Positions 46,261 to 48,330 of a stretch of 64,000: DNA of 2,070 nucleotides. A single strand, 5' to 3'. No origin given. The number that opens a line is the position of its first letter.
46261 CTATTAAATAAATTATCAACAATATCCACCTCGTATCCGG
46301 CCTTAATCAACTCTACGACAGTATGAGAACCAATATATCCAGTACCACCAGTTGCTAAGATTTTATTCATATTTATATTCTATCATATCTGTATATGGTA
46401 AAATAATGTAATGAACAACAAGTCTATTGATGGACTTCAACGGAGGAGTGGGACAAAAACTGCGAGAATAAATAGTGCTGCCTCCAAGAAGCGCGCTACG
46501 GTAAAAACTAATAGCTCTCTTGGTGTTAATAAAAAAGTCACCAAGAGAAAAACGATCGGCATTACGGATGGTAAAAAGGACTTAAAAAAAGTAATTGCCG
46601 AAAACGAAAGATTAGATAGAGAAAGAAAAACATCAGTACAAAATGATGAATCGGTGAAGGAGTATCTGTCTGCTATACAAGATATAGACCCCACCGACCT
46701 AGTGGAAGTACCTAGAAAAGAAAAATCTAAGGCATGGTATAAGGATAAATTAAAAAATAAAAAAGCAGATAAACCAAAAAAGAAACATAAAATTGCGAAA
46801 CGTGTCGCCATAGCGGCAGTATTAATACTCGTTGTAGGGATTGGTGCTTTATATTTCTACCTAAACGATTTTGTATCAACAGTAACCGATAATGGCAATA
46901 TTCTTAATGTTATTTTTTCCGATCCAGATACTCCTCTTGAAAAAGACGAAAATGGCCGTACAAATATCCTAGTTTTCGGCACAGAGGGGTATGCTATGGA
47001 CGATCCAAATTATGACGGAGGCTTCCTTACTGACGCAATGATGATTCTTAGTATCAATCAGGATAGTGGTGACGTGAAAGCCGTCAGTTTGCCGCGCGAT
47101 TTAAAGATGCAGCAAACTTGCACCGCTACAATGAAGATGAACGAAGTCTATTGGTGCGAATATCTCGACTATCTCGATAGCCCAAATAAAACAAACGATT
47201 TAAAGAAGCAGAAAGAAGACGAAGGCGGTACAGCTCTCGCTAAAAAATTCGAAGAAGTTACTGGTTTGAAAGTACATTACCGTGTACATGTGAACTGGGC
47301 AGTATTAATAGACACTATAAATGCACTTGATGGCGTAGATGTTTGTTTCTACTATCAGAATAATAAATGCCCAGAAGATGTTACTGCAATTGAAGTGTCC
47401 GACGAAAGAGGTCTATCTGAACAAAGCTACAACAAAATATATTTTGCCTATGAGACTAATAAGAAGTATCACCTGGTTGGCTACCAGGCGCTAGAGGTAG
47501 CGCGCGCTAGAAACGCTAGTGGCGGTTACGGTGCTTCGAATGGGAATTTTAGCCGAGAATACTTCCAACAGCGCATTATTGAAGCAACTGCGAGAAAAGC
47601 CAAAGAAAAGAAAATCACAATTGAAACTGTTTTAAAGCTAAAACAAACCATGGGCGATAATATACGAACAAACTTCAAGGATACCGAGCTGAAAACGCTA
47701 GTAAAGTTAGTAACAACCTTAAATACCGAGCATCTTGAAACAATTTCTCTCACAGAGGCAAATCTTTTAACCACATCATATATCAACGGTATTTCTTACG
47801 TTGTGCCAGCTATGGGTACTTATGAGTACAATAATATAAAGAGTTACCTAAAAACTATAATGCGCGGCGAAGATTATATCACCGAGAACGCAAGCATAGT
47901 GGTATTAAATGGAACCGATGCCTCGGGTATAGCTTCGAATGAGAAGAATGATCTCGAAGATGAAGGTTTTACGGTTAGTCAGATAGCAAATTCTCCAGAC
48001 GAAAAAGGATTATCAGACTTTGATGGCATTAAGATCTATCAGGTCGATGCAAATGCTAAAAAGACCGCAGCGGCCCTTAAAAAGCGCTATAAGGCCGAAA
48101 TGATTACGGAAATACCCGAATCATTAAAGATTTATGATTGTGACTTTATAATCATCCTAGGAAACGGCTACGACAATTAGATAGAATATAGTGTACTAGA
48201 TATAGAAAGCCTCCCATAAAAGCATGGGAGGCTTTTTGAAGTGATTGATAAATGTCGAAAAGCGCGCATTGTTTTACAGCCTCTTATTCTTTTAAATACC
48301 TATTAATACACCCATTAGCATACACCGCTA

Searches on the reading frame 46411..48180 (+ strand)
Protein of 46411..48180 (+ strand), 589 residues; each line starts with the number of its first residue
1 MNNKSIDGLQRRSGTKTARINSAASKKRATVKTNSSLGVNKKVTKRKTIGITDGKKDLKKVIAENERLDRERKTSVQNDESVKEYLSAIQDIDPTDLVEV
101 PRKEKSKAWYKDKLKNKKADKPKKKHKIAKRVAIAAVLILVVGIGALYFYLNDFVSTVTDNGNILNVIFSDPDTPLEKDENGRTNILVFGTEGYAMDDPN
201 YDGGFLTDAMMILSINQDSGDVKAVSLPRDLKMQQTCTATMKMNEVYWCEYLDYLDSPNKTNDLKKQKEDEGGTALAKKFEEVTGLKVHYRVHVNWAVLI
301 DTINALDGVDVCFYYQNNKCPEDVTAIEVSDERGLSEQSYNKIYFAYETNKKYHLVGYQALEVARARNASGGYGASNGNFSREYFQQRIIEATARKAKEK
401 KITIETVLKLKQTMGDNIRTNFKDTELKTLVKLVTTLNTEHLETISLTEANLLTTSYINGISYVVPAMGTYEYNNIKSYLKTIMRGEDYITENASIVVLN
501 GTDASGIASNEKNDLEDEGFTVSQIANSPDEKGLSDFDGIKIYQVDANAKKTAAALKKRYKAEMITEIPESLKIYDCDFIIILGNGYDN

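Call 23: search_protein_families(library=pfam, max_evalue=0.001, proteins=[window:46411-48180:+])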
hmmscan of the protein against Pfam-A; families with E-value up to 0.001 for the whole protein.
window:46411-48180:+ (589 aa): 2 families
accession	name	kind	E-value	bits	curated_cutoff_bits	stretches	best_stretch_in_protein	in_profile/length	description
PF03816.19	LytR_cpsA_psr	-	5.6e-16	59.5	24.6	1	207-398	2-149/150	LytR_cpsA_psr family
PF13399.11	LytR_C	-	9.1e-08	33.4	22.2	1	495-587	3-86/86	LytR cell envelope-related transcriptional attenuator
